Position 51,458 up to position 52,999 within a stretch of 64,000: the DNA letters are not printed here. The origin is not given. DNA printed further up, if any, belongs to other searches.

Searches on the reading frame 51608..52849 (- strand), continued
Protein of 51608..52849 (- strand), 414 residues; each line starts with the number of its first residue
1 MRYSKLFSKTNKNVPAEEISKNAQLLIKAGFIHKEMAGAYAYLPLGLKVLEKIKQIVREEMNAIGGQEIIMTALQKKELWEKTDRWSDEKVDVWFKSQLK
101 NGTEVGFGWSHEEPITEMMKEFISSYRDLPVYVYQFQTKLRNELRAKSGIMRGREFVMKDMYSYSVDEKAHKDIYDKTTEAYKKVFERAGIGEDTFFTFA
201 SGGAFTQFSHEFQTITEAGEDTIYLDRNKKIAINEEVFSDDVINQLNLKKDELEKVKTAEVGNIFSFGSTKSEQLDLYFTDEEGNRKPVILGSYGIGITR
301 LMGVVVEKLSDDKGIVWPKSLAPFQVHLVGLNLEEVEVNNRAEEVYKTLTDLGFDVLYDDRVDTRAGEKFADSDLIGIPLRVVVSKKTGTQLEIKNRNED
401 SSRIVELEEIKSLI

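Call 53: find_encoding_contigs(protein=P0008, flank=2500, max_places=2)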
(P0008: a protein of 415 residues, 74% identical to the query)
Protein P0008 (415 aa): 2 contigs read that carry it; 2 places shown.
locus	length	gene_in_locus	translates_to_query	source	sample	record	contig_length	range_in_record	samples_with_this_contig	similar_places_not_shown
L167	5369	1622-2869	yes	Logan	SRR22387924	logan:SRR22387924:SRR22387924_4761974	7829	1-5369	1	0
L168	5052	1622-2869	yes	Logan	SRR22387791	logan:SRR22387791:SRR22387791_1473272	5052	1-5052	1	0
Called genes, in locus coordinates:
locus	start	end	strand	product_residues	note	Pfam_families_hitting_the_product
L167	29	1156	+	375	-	PF02163:Peptidase_M50, PF00595:PDZ (weak), PF04495:GRASP55_65, PF13180:PDZ_2, PF17820:PDZ_6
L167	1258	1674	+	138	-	-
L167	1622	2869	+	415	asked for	PF00587:tRNA-synt_2b, PF03129:HGTP_anticodon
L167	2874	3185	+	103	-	-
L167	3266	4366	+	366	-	PF05697:Trigger_N, PF05698:Trigger_C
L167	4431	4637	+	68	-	PF01165:Ribosomal_S21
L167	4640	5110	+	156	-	PF02637:GatB_Yqey (weak), PF09424:YqeY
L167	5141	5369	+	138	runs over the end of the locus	PF02130:YbeY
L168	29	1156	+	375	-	PF02163:Peptidase_M50, PF00595:PDZ (weak), PF04495:GRASP55_65, PF13180:PDZ_2, PF17820:PDZ_6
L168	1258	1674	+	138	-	-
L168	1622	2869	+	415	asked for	PF00587:tRNA-synt_2b, PF03129:HGTP_anticodon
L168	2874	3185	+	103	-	-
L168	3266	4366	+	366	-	PF05697:Trigger_N, PF05698:Trigger_C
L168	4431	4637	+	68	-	PF01165:Ribosomal_S21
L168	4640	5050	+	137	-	?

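Call 54: find_encoding_contigs(protein=P0002, flank=2500, max_places=2)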
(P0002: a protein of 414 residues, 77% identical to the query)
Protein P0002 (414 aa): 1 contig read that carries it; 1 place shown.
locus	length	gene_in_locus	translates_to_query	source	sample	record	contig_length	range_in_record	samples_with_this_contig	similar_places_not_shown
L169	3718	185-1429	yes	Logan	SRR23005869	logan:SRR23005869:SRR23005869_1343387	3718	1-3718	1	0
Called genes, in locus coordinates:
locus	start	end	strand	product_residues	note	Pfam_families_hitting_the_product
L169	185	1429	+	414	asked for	PF00587:tRNA-synt_2b, PF03129:HGTP_anticodon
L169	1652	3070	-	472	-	-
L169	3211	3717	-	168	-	?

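Call 55: find_encoding_contigs(protein=P0014, flank=2500, max_places=2)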
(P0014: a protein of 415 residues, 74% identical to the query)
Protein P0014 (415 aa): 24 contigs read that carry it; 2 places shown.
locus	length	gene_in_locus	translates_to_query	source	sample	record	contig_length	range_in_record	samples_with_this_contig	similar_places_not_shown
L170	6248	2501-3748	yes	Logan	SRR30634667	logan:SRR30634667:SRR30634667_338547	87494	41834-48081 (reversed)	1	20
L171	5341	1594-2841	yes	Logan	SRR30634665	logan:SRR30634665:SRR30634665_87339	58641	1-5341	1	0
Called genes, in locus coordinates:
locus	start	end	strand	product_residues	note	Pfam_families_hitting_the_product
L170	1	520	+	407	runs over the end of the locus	PF04389:Peptidase_M28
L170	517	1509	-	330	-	PF00149:Metallophos, PF12850:Metallophos_2 (weak)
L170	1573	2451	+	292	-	-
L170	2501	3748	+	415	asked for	PF00587:tRNA-synt_2b, PF03129:HGTP_anticodon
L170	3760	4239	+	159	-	-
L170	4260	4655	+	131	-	-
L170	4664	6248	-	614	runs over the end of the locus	PF13522:GATase_6, PF13537:GATase_7, PF00733:Asn_synthase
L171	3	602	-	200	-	?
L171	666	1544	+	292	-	-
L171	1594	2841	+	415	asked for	PF00587:tRNA-synt_2b, PF03129:HGTP_anticodon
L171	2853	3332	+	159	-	-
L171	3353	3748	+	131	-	-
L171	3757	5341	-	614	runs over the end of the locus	PF13522:GATase_6, PF13537:GATase_7, PF00733:Asn_synthase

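Call 57: find_encoding_contigs(protein=P0004, flank=2500, max_places=1)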
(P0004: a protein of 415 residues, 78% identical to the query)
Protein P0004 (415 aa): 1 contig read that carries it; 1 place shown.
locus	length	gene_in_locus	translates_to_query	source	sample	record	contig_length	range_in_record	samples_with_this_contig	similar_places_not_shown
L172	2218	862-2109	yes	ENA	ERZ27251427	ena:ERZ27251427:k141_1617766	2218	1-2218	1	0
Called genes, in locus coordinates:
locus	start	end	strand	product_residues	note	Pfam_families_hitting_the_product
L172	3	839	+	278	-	?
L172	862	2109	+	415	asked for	PF00587:tRNA-synt_2b, PF03129:HGTP_anticodon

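Call 58: find_encoding_contigs(protein=P0009, flank=2500, max_places=1)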
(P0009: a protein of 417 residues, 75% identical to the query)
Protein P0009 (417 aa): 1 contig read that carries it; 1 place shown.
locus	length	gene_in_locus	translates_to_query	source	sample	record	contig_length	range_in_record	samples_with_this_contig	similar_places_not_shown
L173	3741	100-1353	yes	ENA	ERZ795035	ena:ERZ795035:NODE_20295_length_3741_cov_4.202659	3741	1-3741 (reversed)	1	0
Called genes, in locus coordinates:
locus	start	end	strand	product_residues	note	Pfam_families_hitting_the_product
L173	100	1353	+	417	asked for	PF00587:tRNA-synt_2b, PF03129:HGTP_anticodon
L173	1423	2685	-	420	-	PF24067:Beta-prop_BT_1020 (faint)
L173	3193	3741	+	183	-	?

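Call 59: find_encoding_contigs(protein=P0011, flank=2500, max_places=1)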
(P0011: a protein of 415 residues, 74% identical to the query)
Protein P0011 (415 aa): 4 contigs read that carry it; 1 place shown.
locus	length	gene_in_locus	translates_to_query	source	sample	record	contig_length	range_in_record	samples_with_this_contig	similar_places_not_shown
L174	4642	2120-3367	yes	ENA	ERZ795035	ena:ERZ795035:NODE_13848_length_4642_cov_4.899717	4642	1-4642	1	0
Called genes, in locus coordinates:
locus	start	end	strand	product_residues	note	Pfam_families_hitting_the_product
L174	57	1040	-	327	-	PF00149:Metallophos, PF12850:Metallophos_2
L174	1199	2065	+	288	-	-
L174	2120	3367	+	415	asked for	PF00587:tRNA-synt_2b, PF03129:HGTP_anticodon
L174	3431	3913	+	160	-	-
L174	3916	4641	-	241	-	?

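Call 60: find_encoding_contigs(protein=P0017, flank=2500, max_places=1)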
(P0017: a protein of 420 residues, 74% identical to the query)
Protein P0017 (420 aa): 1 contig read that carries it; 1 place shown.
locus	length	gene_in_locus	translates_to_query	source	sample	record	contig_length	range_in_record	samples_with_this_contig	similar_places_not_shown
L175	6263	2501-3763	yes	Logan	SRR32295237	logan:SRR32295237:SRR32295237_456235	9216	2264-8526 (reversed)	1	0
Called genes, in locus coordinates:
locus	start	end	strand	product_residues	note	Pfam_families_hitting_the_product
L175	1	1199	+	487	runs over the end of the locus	-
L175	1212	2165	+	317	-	PF01699:Na_Ca_ex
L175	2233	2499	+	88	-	PF13396:PLDc_N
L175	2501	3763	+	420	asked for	PF00587:tRNA-synt_2b, PF03129:HGTP_anticodon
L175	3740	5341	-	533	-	-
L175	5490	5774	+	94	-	-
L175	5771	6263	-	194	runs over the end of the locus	PF02834:LigT_PEase (faint)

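Call 84: list_cluster_members(proteins=[P0001])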
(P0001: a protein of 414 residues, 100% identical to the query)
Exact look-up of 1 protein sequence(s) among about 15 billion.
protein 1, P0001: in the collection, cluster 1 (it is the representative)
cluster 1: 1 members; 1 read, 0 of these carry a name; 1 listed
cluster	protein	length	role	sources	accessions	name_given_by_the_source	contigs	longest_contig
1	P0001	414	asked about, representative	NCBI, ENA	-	-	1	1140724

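Call 92: search_protein_families(library=pfam, proteins=[L002:751-1476:+, L011:784-1137:+, L005:932-1477:+])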
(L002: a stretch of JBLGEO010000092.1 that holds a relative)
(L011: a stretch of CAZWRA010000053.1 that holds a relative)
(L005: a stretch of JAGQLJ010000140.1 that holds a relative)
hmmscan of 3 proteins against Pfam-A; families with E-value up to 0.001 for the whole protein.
L002:751-1476:+ (242 aa): 0 families

L011:784-1137:+ (118 aa): 0 families

L005:932-1477:+ (182 aa): 1 family
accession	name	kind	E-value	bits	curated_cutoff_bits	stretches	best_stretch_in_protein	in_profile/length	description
PF01797.21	Y1_Tnp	-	2.1e-08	34.8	23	1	116-170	62-121/121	Transposase IS200 like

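Call 96: find_encoding_contigs(protein=P0005, flank=2500, max_places=2)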
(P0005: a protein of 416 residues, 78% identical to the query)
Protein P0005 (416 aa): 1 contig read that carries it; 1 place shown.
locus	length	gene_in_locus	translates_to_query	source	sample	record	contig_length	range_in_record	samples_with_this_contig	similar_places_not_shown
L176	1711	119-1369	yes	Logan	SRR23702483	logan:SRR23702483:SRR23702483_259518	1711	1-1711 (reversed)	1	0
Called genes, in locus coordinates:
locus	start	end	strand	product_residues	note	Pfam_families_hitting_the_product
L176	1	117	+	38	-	?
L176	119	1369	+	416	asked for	PF00587:tRNA-synt_2b, PF03129:HGTP_anticodon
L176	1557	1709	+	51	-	?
